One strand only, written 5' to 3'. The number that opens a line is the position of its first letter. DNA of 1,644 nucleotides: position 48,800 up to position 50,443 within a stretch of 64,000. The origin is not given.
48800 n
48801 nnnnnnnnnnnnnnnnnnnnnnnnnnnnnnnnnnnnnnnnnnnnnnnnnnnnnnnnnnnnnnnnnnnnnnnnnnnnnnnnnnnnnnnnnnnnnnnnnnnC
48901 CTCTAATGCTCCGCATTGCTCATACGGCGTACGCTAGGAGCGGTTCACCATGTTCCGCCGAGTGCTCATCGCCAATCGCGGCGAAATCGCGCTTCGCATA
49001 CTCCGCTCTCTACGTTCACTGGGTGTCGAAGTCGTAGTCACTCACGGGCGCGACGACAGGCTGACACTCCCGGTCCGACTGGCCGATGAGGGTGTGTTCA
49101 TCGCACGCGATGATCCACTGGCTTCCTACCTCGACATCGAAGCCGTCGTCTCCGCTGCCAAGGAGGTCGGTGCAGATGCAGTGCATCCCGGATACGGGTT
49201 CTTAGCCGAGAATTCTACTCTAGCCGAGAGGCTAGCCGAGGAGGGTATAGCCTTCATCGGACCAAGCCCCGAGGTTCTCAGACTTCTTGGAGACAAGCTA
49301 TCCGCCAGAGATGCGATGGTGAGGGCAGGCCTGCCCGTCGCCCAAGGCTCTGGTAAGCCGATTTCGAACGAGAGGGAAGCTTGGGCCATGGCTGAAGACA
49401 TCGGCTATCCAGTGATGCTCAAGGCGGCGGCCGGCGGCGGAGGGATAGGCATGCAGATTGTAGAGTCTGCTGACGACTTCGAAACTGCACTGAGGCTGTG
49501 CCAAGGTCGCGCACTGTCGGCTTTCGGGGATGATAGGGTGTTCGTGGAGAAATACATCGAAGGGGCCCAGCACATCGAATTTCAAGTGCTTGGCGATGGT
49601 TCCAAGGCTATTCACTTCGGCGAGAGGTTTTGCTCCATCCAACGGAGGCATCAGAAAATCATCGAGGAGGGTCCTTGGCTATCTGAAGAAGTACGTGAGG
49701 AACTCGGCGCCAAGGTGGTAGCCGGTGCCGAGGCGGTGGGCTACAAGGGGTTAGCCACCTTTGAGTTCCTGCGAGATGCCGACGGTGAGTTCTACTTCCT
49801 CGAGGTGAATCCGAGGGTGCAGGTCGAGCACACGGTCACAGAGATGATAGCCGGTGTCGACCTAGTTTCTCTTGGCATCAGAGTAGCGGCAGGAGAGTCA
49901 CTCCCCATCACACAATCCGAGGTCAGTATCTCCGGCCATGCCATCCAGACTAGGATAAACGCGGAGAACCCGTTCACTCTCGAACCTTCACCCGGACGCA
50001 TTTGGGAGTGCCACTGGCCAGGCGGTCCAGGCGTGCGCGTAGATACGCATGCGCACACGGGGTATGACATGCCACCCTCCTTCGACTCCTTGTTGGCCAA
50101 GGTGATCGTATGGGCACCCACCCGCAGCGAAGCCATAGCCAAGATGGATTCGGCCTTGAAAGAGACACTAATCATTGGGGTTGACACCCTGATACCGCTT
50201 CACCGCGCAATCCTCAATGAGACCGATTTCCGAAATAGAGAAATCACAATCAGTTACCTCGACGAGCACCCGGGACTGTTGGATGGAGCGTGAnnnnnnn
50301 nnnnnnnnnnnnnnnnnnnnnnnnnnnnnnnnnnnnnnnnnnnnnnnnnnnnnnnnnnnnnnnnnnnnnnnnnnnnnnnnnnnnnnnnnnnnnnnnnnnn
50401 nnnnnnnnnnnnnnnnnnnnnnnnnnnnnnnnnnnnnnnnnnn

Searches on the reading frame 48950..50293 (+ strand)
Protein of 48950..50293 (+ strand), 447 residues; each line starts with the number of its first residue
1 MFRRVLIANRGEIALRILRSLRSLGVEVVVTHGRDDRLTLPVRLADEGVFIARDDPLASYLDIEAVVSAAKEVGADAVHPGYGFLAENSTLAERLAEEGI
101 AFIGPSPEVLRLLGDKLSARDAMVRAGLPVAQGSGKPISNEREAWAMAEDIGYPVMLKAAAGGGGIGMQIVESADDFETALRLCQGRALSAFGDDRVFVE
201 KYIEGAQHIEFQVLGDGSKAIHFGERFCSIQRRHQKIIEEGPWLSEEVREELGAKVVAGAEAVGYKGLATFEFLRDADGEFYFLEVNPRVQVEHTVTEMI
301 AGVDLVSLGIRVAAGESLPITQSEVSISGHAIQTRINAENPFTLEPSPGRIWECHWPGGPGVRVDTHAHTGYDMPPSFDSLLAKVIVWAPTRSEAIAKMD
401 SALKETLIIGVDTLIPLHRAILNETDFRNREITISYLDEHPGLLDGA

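Call 14: search_protein_families(library=pfam, proteins=[window:48950-50293:+], max_evalue=0.001)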
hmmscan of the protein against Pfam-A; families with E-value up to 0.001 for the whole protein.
window:48950-50293:+ (447 aa): 7 families
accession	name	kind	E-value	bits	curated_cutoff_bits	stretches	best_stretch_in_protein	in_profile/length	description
PF02786.22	CPSase_L_D2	-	1.8e-60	204.5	19.8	1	115-319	1-209/211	Carbamoyl-phosphate synthase L chain, ATP binding domain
PF00289.28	Biotin_carb_N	-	7e-38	129.9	25.5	1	1-110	1-110/110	Biotin carboxylase, N-terminal domain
PF02785.25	Biotin_carb_C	-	1.6e-34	118.7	32.4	1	333-438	1-107/108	Biotin carboxylase C-terminal domain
PF07478.18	Dala_Dala_lig_C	-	8.9e-13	48.7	24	1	144-288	28-174/204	D-ala D-ala ligase C-terminus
PF02222.28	ATP-grasp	-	9.8e-08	32.3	27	1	138-290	16-163/179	ATP-grasp domain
PF02655.19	ATP-grasp_3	-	0.00012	22.7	23.2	1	116-291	4-158/160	ATP-grasp domain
PF15632.11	ATPgrasp_Ter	-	0.00014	22.1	29.1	1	224-319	25-112/131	ATP-grasp in the biosynthetic pathway with Ter operon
